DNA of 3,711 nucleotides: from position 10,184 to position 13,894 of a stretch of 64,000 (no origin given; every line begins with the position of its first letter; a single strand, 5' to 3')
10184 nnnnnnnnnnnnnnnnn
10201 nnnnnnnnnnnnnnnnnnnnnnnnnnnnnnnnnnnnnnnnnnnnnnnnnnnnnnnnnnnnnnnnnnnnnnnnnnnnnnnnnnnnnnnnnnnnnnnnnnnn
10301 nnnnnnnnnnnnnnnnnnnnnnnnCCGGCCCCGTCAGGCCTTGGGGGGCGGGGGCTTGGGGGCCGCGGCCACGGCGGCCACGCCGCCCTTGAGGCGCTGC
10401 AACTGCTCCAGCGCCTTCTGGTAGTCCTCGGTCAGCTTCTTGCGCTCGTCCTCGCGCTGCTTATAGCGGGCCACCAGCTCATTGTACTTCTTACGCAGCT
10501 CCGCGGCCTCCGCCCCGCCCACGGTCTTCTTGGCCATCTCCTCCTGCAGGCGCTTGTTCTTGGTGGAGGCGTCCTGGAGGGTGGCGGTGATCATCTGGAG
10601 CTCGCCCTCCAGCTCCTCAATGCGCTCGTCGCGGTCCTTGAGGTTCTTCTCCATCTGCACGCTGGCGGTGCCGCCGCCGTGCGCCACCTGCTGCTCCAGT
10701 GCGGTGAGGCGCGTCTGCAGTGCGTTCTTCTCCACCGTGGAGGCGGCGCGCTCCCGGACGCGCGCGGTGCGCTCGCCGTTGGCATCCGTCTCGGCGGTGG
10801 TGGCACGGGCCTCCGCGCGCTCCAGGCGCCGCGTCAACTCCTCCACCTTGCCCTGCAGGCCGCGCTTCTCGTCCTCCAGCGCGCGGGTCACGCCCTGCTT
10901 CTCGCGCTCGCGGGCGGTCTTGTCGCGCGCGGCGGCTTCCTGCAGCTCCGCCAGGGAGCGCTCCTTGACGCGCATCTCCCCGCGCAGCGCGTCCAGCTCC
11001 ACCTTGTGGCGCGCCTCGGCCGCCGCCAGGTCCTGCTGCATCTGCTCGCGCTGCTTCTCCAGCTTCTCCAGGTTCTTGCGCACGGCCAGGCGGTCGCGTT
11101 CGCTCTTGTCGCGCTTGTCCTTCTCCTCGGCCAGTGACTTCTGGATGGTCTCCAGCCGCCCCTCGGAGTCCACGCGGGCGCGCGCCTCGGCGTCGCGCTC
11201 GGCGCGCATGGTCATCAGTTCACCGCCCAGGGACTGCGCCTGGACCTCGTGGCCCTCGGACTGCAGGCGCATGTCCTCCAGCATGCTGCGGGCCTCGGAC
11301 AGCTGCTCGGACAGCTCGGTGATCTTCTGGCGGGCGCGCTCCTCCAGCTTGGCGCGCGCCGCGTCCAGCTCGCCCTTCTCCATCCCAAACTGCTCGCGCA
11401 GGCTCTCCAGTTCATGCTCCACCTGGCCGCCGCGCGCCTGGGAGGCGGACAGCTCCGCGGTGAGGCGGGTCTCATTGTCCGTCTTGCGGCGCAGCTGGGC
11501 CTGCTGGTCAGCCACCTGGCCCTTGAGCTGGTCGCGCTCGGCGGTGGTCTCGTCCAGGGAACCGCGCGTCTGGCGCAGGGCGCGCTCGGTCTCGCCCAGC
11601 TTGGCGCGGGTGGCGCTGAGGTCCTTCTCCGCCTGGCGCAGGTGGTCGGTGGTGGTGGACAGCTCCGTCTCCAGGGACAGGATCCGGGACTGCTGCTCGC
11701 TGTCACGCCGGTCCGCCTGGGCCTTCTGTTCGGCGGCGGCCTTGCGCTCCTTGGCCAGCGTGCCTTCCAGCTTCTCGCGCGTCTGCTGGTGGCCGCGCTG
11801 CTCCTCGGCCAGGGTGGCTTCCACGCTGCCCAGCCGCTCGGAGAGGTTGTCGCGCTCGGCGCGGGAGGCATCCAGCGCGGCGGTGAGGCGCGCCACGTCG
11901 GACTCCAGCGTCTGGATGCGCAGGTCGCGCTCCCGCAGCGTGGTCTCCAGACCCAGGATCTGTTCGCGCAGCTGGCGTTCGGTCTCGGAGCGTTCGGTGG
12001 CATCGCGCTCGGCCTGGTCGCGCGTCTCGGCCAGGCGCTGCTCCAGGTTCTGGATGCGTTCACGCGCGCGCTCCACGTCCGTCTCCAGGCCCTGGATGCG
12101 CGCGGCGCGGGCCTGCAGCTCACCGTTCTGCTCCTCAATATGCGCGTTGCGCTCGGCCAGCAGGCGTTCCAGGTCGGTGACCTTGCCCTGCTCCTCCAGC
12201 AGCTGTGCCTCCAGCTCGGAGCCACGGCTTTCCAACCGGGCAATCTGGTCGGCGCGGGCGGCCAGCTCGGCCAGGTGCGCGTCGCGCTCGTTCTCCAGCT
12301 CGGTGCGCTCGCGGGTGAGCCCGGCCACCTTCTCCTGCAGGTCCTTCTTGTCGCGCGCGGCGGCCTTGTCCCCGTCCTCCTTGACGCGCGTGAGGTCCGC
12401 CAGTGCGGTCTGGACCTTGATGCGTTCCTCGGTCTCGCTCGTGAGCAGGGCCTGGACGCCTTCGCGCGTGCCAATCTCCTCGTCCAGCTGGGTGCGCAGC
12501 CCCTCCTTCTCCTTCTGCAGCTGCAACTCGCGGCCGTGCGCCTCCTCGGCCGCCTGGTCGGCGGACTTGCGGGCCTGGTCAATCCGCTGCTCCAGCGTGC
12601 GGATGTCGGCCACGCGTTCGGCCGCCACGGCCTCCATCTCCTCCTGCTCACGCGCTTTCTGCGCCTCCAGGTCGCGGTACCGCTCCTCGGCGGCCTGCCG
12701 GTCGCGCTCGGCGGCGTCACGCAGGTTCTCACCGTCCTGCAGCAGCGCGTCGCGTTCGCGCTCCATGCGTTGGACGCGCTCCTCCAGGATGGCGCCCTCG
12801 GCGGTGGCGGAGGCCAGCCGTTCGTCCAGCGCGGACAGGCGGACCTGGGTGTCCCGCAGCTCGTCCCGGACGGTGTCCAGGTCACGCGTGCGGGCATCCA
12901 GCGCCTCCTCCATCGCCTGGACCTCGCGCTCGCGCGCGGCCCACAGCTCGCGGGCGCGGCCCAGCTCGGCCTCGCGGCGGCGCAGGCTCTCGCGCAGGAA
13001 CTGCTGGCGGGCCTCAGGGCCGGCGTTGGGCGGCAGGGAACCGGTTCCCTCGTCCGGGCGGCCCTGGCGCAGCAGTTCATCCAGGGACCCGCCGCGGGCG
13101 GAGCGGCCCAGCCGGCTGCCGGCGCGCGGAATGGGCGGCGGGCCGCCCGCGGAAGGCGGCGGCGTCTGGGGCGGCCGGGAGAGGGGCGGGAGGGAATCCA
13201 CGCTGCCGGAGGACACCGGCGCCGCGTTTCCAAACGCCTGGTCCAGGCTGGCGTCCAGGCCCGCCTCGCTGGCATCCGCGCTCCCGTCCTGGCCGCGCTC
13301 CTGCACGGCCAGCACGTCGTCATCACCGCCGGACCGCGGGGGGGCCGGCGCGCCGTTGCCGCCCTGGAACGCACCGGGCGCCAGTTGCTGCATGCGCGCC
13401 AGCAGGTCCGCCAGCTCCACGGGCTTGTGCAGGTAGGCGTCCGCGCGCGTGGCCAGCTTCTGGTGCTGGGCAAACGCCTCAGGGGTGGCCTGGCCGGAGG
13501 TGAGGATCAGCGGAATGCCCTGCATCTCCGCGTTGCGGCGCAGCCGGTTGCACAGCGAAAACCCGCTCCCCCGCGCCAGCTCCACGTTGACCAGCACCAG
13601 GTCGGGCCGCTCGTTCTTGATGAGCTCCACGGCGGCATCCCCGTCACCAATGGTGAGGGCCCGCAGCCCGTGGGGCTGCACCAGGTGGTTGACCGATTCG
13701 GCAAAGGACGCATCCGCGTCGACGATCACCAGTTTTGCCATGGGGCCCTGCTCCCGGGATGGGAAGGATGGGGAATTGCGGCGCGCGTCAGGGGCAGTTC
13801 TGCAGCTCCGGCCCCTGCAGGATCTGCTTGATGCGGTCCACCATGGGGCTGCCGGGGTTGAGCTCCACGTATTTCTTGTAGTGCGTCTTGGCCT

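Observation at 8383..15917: Candidate motility/polarity signalling cluster: C2 lipoprotein, TPR-2xcNMP protein, AglZ/FrzS-like pseudo-receiver coiled-coil protein, tandem-FHA/TPR protein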

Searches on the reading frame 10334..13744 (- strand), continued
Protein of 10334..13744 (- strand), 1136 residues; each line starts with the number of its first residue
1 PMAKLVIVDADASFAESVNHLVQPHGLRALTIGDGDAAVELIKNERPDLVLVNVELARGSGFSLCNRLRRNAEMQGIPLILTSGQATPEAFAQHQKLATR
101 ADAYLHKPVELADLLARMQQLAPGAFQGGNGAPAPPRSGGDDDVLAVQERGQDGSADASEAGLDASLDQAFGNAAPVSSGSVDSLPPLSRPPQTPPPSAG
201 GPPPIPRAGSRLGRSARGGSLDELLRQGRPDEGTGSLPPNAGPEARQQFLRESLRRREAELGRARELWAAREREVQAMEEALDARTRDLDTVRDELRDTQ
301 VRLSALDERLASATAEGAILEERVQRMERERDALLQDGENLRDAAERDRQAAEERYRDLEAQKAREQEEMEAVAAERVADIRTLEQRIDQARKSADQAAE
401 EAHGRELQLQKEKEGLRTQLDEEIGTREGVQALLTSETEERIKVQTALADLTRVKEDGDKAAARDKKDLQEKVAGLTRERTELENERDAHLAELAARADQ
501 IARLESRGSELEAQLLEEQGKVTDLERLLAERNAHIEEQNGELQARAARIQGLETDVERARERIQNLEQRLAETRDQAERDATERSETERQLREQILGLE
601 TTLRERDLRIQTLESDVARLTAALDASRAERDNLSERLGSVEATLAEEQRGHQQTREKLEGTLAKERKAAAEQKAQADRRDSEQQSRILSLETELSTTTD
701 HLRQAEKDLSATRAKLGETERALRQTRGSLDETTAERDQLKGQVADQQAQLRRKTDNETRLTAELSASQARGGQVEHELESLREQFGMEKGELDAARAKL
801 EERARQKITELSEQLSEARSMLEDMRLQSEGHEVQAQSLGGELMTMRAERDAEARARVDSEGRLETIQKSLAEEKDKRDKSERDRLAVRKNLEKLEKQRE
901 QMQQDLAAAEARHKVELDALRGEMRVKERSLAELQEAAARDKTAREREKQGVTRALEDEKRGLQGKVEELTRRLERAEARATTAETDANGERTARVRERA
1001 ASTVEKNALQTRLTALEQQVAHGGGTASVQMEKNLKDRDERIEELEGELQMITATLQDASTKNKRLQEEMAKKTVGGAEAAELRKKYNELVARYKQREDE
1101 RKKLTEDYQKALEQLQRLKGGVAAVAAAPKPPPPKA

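Call 37: find_encoding_contigs(protein=window:10334-13741:-, flank=2000, max_places=3)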
Protein window:10334-13741:- (1135 aa): 1 contig read that carries it; 1 place shown.
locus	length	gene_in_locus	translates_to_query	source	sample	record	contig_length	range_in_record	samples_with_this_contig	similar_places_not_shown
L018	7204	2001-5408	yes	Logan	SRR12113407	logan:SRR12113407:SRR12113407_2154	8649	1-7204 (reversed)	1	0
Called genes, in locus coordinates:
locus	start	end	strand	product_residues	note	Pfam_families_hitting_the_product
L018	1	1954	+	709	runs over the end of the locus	PF00498:FHA, PF16697:Yop-YscD_cpl, PF00498:FHA, PF16697:Yop-YscD_cpl, PF07719:TPR_2 (faint), PF13432:TPR_16 (faint), PF14559:TPR_19 (faint), PF13414:TPR_11 (weak)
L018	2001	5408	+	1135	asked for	-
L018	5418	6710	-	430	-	PF00027:cNMP_binding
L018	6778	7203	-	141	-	?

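Call 63: predict_structure(alignment_id=A2)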
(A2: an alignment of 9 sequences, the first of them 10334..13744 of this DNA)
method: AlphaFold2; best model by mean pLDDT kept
length: 1136 residues; sequences in the alignment: 9
mean_pLDDT: 63.1   pTM: 0.26
mean pLDDT of the five models: 63.1, 62.3, 61.8, 59.4, 59.0
residues with pLDDT >= 90: 2; 70-90: 351; 50-70: 620; < 50: 163
segments of 3 or more residues with pLDDT < 50: 129-175, 177-185, 193-195, 197-203, 205-221, 226-229, 231-237, 424-427, 532-534, 690-703, 1012-1027, 1127-1136
pLDDT, mean of each block of 10 residues (from residue 1): 79 82 82 79 86 67 74 82 66 56 80 85 66 37 35 33 35 38 42 43 41 41 50 49 66 72 75 78 76 75 69 68 72 73 70 70 69 69 72 68 66 59 49 61 68 73 74 76 77 75 70 64 52 51 52 60 66 67 69 69 68 72 71 69 68 70 68 66 55 40 50 57 58 58 55 59 58 60 59 62 68 68 69 69 67 62 58 49 54 61 61 60 59 59 60 62 63 63 61 55 52 44 44 66 73 72 69 57 75 78 78 68 47 45
secondary structure, 60 per line:
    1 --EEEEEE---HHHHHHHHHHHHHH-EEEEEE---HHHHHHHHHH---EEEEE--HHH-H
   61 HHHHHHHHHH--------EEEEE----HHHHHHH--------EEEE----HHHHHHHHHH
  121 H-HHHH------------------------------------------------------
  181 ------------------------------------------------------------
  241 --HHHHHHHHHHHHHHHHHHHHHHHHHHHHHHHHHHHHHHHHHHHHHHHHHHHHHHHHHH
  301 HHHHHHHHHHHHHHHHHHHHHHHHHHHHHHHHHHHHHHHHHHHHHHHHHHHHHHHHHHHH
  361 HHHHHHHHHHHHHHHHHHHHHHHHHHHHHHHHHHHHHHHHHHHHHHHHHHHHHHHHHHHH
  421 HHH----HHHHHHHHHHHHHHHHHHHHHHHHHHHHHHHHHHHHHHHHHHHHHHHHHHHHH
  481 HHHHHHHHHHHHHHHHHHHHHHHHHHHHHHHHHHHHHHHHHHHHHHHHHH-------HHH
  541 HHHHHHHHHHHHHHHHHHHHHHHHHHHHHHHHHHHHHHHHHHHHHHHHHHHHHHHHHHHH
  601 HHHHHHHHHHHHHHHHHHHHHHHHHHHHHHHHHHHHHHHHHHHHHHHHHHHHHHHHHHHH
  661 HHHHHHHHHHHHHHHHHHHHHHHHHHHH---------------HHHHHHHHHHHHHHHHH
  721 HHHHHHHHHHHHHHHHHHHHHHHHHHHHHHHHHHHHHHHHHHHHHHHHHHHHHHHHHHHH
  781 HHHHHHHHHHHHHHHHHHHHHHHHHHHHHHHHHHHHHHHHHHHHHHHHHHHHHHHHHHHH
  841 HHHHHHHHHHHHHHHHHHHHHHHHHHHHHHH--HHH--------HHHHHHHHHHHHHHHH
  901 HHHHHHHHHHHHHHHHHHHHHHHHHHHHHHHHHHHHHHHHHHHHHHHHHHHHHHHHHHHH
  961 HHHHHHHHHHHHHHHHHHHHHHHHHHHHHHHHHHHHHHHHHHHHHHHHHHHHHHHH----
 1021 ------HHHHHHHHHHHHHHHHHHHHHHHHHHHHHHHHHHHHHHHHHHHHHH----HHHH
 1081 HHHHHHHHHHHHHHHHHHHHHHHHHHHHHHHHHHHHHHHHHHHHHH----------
elements in order (helices of 4 or more, strands of 3 or more residues): E3-8 H12-25 E27-32 H36-45 E49-53 H60-70 E79-83 H88-94 E103-106 H111-121 H123-126 H243-423 H428-530 H538-688 H704-871 H885-1016 H1027-1072 H1077-1126

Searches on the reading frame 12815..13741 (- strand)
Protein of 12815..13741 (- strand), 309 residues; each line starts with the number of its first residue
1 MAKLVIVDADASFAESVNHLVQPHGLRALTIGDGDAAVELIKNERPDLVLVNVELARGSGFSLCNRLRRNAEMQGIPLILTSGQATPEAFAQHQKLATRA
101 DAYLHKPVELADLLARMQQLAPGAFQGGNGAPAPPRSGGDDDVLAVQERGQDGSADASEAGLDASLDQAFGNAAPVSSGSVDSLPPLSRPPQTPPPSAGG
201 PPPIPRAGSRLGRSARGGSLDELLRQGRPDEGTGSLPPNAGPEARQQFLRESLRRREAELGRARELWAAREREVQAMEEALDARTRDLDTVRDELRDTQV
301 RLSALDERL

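Call 20: find_homologous_proteins(query=window:12815-13741:-, max_evalue=1e-8)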
Query seq(309 aa) (309 aa): 4 proteins with E <= 1e-8 among 8000 candidates.
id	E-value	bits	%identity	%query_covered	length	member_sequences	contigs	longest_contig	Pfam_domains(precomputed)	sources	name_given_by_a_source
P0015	1.7e-22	98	34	39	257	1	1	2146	PF00072.31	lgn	-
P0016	1.0e-10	59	33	32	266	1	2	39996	PF00072.31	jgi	jgi:two-component system, cell cycle response regulator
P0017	2.0e-10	58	26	40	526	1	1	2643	PF00072.31,PF01627.29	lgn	-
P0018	4.1e-9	54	30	47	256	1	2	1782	PF00072.31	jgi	-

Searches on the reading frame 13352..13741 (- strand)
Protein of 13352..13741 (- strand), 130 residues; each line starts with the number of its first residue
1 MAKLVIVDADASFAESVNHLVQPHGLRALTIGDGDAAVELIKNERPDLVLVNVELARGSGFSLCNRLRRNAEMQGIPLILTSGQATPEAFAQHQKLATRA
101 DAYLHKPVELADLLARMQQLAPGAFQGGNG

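Call 11: search_solved_structures(query=window:13352-13741:-, max_evalue=0.001, show_alignments=3)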
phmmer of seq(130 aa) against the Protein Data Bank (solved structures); distinct sequences matched with E-value up to 0.001: 104 (the best 60 are shown).
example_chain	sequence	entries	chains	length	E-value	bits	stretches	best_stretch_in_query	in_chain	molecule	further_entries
2gkg_A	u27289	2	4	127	6.2e-19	71.3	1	3-117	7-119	response regulator homolog | Response regulator FrzS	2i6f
9ckx_A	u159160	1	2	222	2e-18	69.6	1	3-120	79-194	Ubiquitin-domain-containing protein,Response regulator FrzS,Vesicle-associated membrane pr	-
9qy8_A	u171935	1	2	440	6.5e-18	68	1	3-120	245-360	Ubl carboxyl-terminal hydrolase 18,Response regulator FrzS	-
2nt4_A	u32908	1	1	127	1.2e-17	67.2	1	3-117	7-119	Response regulator homolog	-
2nt3_A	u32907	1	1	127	1.2e-17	67.2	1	3-117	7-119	Response regulator homolog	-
8oyp_A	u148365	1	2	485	4.9e-17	65.2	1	3-117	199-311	Ubiquitin carboxyl-terminal hydrolase 11,Response regulator FrzS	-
3nhz_A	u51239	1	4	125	1.7e-12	50.5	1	3-118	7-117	Two component system transcriptional regulator mtrA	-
2gwr_A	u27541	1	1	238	8.6e-12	48.2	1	3-118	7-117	DNA-binding response regulator mtrA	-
2jb9_A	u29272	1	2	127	1.3e-11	47.6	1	3-119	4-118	PHOSPHATE REGULON TRANSCRIPTIONAL REGULATORY PROTEIN PHOB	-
1b00_A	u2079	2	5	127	6.2e-11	45.5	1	3-119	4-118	PHOSPHATE REGULON TRANSCRIPTIONAL REGULATORY PROTEIN PHOB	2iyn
1zes_A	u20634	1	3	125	6.3e-11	45.4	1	3-119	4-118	Phosphate regulon transcriptional regulatory protein phoB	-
1mvo_A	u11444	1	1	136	5.9e-10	42.3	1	3-119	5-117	PhoP response regulator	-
9dvt_R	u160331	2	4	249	6.6e-10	42.2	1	3-120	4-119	DNA-binding dual master transcriptional regulator RpaA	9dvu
2jba_A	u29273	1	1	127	1.2e-09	41.4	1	3-119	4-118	PHOSPHATE REGULON TRANSCRIPTIONAL REGULATORY PROTEIN PHOB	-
3f6p_A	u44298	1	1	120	2.5e-09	40.3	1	3-118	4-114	Transcriptional regulatory protein yycF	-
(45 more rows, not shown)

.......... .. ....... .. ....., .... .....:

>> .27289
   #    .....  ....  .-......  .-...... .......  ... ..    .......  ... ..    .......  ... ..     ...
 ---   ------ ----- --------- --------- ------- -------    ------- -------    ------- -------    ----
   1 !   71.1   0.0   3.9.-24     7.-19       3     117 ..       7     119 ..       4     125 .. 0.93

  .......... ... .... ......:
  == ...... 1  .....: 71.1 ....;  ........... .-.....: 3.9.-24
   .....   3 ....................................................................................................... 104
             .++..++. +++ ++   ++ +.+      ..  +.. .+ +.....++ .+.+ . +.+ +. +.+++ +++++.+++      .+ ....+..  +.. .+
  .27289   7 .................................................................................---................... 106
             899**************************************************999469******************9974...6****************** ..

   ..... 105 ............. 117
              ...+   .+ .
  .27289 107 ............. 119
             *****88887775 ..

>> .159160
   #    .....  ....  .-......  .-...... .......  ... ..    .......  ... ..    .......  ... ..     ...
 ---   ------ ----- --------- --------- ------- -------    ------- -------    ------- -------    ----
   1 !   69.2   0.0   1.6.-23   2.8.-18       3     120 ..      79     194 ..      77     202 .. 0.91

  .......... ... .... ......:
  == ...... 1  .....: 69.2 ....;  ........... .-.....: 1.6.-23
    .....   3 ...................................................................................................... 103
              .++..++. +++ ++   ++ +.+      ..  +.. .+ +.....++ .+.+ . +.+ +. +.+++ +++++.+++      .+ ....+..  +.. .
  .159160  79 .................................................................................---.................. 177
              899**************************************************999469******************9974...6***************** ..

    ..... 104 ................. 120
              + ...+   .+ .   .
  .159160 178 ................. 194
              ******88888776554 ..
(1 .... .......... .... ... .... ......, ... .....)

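Call 28: search_protein_representatives(alignment_id=A3)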
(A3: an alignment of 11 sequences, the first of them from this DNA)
Query: 11 sequences, 125 profile positions. Proteins with E-value up to 0.001 (for the whole library): 776942; up to 1e-10: 177142; up to 1e-30: 2982. The best 150 are listed.
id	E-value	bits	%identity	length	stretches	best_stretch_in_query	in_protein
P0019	3.5e-74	262.7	-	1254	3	3-122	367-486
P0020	9.1e-67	238.8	-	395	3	3-123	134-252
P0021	2.5e-64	230.9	-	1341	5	4-123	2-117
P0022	3.2e-63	227.3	-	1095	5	3-123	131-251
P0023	3.6e-63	227.1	-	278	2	5-123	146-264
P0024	6.6e-63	226.3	-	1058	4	4-123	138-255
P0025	6.2e-62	223.1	-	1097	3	3-122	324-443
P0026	1.0e-61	222.4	-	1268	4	3-122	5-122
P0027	4.9e-60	217.0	-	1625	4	3-121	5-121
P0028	5.5e-60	216.9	-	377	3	1-121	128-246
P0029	1.7e-59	215.3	-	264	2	3-119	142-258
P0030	3.3e-59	214.3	-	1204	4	4-120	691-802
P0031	4.0e-58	210.8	-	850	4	4-123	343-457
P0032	6.5e-58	210.2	-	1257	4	4-119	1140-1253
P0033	7.8e-58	209.9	-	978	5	3-120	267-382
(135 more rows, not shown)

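Call 29: find_homologous_proteins(query=A1, max_evalue=1e-18)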
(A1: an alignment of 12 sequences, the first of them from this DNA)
Query A1 (12 sequences) (125 aa, profile of the alignment): 740 proteins with E <= 1e-18 among 8000 candidates; the best 120 are listed.
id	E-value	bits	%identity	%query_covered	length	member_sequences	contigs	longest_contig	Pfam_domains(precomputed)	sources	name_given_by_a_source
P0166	2.6e-48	181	45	98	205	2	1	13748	PF00072.31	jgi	jgi:CheY-like chemotaxis protein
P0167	1.7e-44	168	40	93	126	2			PF00072.31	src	-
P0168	4.2e-44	167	37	94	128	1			PF00072.31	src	-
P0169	4.3e-44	167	36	97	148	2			PF00072.31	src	-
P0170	6.2e-44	167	38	97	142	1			PF00072.31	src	-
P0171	8.0e-44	166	36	93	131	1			PF00072.31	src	-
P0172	8.8e-44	166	37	97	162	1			PF00072.31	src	-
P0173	9.2e-44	166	40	96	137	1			PF00072.31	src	-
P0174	9.4e-44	166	38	97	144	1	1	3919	PF00072.31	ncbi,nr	ncbi:MAG TPA: response regulator, partial [Polyangiaceae bacterium]|nr:response regulator [Polyangia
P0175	1.2e-43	166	37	95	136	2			PF00072.31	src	-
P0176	1.2e-43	166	39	93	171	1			PF00072.31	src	-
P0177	1.2e-43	166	39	93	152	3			PF00072.31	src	-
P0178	1.4e-43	166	39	96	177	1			PF00072.31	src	-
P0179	1.5e-43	165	39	92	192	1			PF00072.31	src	-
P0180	1.5e-43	165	40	94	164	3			PF00072.31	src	-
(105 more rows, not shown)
